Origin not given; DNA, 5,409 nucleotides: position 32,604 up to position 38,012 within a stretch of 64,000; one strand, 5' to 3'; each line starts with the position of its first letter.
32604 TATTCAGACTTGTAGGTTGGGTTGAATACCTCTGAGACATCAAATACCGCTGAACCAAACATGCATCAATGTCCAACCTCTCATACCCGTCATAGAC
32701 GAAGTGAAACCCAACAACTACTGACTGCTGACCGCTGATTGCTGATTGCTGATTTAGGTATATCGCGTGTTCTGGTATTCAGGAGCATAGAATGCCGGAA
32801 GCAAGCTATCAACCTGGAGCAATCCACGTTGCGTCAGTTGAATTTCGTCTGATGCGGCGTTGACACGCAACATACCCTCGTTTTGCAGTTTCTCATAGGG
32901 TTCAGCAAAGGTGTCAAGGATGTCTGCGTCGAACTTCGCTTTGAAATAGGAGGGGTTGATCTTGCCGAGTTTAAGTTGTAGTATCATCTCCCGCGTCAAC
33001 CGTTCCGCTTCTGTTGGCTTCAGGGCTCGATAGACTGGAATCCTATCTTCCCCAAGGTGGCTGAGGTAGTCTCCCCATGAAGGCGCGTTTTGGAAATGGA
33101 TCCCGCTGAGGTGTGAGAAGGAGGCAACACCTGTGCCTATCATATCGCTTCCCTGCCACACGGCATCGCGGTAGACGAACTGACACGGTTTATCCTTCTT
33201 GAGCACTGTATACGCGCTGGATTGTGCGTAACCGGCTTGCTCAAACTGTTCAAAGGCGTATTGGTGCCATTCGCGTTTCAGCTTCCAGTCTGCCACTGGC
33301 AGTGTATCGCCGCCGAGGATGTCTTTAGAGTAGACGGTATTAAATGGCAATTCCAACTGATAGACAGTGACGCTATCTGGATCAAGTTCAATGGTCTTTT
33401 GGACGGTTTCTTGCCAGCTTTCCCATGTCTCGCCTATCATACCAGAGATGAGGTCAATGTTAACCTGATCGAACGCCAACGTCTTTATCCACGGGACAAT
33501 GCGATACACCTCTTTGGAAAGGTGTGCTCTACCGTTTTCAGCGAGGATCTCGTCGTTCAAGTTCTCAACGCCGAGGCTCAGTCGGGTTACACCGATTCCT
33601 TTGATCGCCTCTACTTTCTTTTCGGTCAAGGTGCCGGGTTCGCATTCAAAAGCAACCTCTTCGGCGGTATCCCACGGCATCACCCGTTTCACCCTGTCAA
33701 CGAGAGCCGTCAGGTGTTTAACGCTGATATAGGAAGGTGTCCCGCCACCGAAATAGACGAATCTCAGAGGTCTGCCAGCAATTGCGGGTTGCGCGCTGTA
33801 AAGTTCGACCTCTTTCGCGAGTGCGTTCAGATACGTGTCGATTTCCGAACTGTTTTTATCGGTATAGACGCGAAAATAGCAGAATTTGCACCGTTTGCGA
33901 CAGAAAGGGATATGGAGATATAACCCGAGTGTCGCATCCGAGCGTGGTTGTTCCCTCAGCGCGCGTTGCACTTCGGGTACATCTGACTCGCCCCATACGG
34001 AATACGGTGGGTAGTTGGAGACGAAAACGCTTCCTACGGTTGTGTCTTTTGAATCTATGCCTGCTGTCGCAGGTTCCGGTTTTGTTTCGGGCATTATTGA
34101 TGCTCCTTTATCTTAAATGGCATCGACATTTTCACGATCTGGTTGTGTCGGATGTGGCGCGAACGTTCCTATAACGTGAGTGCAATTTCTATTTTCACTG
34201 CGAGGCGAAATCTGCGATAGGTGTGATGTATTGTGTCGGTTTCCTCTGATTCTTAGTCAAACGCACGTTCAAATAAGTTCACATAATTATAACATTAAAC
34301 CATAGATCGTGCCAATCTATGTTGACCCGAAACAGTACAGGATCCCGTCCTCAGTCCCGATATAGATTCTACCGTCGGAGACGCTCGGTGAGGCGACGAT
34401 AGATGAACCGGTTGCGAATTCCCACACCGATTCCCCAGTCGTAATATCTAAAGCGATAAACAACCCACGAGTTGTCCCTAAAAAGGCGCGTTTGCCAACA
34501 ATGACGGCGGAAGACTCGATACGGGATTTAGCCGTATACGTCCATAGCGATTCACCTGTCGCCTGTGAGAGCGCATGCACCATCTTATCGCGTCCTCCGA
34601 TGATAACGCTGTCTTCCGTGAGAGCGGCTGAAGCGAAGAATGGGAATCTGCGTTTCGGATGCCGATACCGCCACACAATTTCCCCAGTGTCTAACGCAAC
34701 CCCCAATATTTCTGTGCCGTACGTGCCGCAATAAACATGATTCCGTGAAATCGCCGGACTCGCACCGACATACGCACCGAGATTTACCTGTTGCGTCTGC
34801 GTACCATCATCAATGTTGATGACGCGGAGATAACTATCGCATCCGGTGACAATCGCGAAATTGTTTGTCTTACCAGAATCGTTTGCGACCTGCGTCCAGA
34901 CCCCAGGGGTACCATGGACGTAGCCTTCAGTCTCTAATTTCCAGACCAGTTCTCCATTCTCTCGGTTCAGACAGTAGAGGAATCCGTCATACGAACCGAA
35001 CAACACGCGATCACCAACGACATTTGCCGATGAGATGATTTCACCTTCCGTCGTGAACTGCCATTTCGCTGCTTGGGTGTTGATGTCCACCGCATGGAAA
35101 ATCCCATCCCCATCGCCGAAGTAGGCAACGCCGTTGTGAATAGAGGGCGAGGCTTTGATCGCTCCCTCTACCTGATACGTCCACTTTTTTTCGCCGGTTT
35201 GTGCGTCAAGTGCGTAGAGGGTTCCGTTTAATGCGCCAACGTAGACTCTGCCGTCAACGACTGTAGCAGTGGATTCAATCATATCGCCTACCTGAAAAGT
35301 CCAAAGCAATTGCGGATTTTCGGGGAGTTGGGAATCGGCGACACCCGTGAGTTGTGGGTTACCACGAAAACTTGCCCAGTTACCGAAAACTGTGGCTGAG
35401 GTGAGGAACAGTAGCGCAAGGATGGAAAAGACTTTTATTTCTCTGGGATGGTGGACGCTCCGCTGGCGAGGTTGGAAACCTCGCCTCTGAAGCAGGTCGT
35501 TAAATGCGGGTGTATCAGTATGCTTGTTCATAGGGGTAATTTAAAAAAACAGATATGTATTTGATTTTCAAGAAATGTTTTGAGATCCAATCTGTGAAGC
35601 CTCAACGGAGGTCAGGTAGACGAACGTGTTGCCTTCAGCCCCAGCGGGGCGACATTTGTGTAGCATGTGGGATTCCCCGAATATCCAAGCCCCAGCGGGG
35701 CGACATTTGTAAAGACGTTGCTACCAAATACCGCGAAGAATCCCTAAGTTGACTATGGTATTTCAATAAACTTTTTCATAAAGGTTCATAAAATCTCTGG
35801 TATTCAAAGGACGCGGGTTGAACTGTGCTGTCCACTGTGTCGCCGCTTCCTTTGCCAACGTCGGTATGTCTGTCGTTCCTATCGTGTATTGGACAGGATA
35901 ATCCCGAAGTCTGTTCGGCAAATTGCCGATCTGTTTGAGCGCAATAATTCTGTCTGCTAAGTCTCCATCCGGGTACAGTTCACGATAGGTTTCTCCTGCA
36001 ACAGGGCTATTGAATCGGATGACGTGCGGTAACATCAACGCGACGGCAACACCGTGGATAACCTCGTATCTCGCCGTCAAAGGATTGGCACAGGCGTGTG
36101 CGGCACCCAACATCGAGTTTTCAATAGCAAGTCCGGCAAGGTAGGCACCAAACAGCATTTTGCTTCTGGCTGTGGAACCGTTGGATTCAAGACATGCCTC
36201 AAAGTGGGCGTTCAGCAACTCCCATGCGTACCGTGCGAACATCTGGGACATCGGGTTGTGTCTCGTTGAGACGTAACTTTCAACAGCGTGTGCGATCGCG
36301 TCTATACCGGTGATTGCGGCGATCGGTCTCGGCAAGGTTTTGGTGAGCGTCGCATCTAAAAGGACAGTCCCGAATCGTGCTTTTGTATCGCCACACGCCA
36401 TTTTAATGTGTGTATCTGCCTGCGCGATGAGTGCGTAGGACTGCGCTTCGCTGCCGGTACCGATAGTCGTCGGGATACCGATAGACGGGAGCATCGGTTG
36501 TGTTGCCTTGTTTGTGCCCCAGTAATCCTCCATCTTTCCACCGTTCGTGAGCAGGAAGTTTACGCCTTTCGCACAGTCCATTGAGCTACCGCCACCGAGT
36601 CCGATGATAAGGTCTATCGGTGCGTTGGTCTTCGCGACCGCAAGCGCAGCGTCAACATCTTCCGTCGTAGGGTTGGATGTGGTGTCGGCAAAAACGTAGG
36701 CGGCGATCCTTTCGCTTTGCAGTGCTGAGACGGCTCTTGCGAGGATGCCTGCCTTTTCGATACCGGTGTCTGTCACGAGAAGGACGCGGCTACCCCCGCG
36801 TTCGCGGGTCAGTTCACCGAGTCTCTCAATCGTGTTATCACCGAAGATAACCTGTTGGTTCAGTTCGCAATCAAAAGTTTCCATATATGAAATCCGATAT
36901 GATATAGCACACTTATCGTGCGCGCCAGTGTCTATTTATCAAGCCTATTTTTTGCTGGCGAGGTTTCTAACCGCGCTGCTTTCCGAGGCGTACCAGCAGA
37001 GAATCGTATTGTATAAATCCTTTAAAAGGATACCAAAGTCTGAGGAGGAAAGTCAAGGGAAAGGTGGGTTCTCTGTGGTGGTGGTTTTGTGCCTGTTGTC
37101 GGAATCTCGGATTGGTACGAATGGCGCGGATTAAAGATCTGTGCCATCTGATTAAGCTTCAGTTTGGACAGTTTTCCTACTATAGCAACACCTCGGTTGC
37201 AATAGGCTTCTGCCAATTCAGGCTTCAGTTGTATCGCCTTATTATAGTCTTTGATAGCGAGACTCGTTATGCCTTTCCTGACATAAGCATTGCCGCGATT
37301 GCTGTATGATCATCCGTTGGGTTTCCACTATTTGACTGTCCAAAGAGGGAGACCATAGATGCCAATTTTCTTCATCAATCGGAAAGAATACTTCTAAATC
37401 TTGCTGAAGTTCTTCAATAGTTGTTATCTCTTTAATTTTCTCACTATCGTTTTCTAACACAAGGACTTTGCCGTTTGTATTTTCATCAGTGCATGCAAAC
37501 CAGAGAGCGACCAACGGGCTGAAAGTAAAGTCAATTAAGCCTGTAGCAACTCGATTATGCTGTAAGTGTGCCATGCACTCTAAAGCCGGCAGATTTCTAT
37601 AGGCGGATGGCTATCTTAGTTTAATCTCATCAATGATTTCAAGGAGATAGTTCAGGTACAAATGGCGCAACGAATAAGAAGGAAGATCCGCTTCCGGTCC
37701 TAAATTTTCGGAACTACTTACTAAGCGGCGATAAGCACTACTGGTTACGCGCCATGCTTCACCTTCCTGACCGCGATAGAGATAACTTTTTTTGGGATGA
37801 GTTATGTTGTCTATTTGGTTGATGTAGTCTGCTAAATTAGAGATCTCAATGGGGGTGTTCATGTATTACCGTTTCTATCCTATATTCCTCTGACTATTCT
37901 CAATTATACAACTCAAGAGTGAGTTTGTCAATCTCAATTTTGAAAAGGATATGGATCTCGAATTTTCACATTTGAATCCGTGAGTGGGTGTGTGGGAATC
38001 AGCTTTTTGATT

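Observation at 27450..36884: Orphan tailoring-enzyme cluster: Fe-ADH, PQQ propeller, HemN-like radical SAM, CoA ligase, halogenase-like enzyme, TAXI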

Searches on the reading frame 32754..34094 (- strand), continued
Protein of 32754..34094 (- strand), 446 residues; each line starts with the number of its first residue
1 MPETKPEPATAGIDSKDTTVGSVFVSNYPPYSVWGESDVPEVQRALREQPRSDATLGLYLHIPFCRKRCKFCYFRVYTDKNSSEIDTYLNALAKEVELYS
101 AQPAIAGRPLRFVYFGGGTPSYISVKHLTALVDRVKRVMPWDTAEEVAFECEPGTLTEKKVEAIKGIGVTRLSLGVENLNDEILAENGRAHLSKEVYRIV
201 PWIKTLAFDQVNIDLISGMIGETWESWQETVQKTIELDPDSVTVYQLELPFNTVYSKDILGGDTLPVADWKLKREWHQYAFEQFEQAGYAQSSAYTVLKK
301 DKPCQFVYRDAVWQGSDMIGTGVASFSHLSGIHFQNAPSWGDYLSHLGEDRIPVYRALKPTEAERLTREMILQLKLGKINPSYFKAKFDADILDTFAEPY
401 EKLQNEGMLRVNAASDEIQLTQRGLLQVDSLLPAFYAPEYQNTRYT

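Call 86: fold_search(model_id=the predicted structure, library=pdb)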
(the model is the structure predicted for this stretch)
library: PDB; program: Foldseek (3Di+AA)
matches with E <= 10: 1808; with E <= 0.001: 157
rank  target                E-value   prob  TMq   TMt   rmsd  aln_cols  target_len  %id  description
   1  1olt                  1.8e-30  1.00  0.78  0.80   3.6       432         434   23  Coproporphyrinogen III oxidase (HemN) from Escherichia coli is a Radical SAM enzyme. (released 2003-12-04)
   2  9a6d_A                3.9e-09  1.00  0.40  0.39  11.6       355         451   11  Integrative model of MTAB-YVFG by crosslinking MS and deep learning (released 2024-09-18)
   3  9ccb                  3.0e-08  1.00  0.40  0.42   5.8       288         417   16  X-ray crystal structure of methyl-coenzyme M reductase glutamine methylase (MgmA) from Methanothermobacter marburgensis  (released 2025-01-01)
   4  3cix                  7.1e-08  1.00  0.35  0.44  10.5       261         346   14  X-RAY structure of the [FeFe]-hydrogenase maturase HydE from thermotoga maritima in complex with thiocyanate (released 2008-04-08)
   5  6wtf_A                1.0e-07  1.00  0.32  0.27   5.5       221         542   16  Structure of radical S-adenosylmethionine methyltransferase, TsrM, from Kitasatospora setae with tryptophan substrate  (released 2020-12-23)
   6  6wte_A                1.3e-07  1.00  0.34  0.27   5.0       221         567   17  Structure of radical S-adenosylmethionine methyltransferase, TsrM, from Kitasatospora setae with cobalamin and [4Fe-4S (released 2020-12-23)
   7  9dfn                  1.4e-07  1.00  0.37  0.54   5.2       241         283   16  X-ray crystal structure of the second viperin-like enzyme from Trichoderma virens with bound CTP and SAM (released 2025-02-19)
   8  4jc0_A                2.0e-07  1.00  0.39  0.40  11.0       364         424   14  Crystal structure of Thermotoga maritima holo RimO in complex with pentasulfide, Northeast Structural Genomics Consort (released 2013-04-10)
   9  6wtf_B                2.1e-07  1.00  0.32  0.27   5.5       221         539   16  Structure of radical S-adenosylmethionine methyltransferase, TsrM, from Kitasatospora setae with tryptophan substrate  (released 2020-12-23)
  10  6wte_B                2.2e-07  1.00  0.34  0.29   5.0       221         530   17  Structure of radical S-adenosylmethionine methyltransferase, TsrM, from Kitasatospora setae with cobalamin and [4Fe-4S (released 2020-12-23)
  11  7pd1_A                2.3e-07  1.00  0.32  0.38  14.0       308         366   16  Crystal structure of the L-tyrosine-bound radical SAM tyrosine lyase ThiH (2-iminoacetate synthase) from Thermosinus c (released 2022-05-11)
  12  5ff2                  2.6e-07  1.00  0.36  0.45  10.4       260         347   14  HydE from T. maritima in complex with (2R,4R)-TDA (released 2016-04-06)
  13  7o1p                  2.8e-07  1.00  0.34  0.45  10.3       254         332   15  [FeFe]-hydrogenase maturase HydE from T. Maritima (C-ter stretch absent) (released 2021-05-26)
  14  8vdw_A                2.8e-07  1.00  0.31  0.41  10.8       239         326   17  X-Ray Crystal Structure of the biotin synthase from V. parvula (released 2024-01-24)
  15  7mjv_A                3.3e-07  1.00  0.38  0.38   4.5       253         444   17  MiaB in the complex with s-adenosylmethionine and RNA (released 2021-09-15)
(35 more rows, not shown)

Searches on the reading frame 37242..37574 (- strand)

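Call 47: search_protein_families(library=pfam, proteins=[window:37242-37574:-], max_evalue=0.1)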
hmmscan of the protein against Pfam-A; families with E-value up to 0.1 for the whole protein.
window:37242-37574:- (110 aa): 2 families
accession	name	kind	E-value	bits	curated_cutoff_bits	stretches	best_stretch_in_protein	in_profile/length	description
PF08867.16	FRG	-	6.2e-10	40.3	25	1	1-34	59-92/94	FRG domain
PF24494.1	DUF7587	-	0.07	13.7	27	1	2-71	52-120/146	Domain of unknown function (DUF7587)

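Call 81: search_protein_families(library=padloc, proteins=[window:37242-37574:-], max_evalue=0.01)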
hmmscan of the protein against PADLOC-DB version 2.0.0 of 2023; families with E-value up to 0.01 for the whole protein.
window:37242-37574:- (110 aa): 13 families
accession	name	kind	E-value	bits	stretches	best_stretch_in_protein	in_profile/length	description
PDLC04938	PDC-S15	-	2e-11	41.9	1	2-64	121-188/276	-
PDLC04933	PDC-S15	-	3.5e-11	41.1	1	3-49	83-132/286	-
PDLC04936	PDC-S15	-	1.8e-10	38.7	1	3-48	98-147/300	-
PDLC04937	PDC-S15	-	1.6e-09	35.8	1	4-73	101-173/254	-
PDLC04926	PDC-S15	-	1.3e-08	32.3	1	2-59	92-150/300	-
PDLC04939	PDC-S15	-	3.2e-08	30.9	1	2-62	83-144/487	-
PDLC04927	PDC-S15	-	4.1e-08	30.5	1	1-34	89-122/422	-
PDLC04934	PDC-S15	-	6.4e-06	23.5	1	5-35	125-155/416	-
PDLC04930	PDC-S15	-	3.2e-05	21.1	1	3-42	87-135/380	-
PDLC04932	PDC-S15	-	4.1e-05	21.1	1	2-32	113-143/324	-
PDLC04929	PDC-S15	-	7.1e-05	20.8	1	2-51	96-152/308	-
PDLC04931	PDC-S15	-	0.00018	19.4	1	4-36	132-164/282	-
PDLC04940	PDC-S15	-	0.00061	17.5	1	3-32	128-157/280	-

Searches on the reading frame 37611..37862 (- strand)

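Call 47: search_protein_families(library=pfam, proteins=[window:37611-37862:-], max_evalue=0.1)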
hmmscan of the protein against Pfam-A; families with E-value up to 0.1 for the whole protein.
window:37611-37862:- (83 aa): 1 family
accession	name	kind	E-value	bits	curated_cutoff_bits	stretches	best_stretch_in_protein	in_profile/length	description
PF08867.16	FRG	-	0.067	14.5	25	1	26-53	2-29/94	FRG domain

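Call 81: search_protein_families(library=padloc, proteins=[window:37611-37862:-], max_evalue=0.01)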
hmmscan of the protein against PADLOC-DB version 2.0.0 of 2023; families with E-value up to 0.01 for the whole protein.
window:37611-37862:- (83 aa): 6 families
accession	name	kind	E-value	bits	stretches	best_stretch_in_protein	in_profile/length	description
PDLC04938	PDC-S15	-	5.3e-06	24.1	1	5-49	43-87/276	-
PDLC04936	PDC-S15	-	8.3e-06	23.4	1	5-53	22-72/300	-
PDLC04927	PDC-S15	-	9.4e-06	22.7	1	3-52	11-64/422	-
PDLC04937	PDC-S15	-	1.6e-05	22.6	1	5-53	15-63/254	-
PDLC04933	PDC-S15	-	9.3e-05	20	1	5-47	7-50/286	-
PDLC04931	PDC-S15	-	0.00072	17.4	1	8-49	46-87/282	-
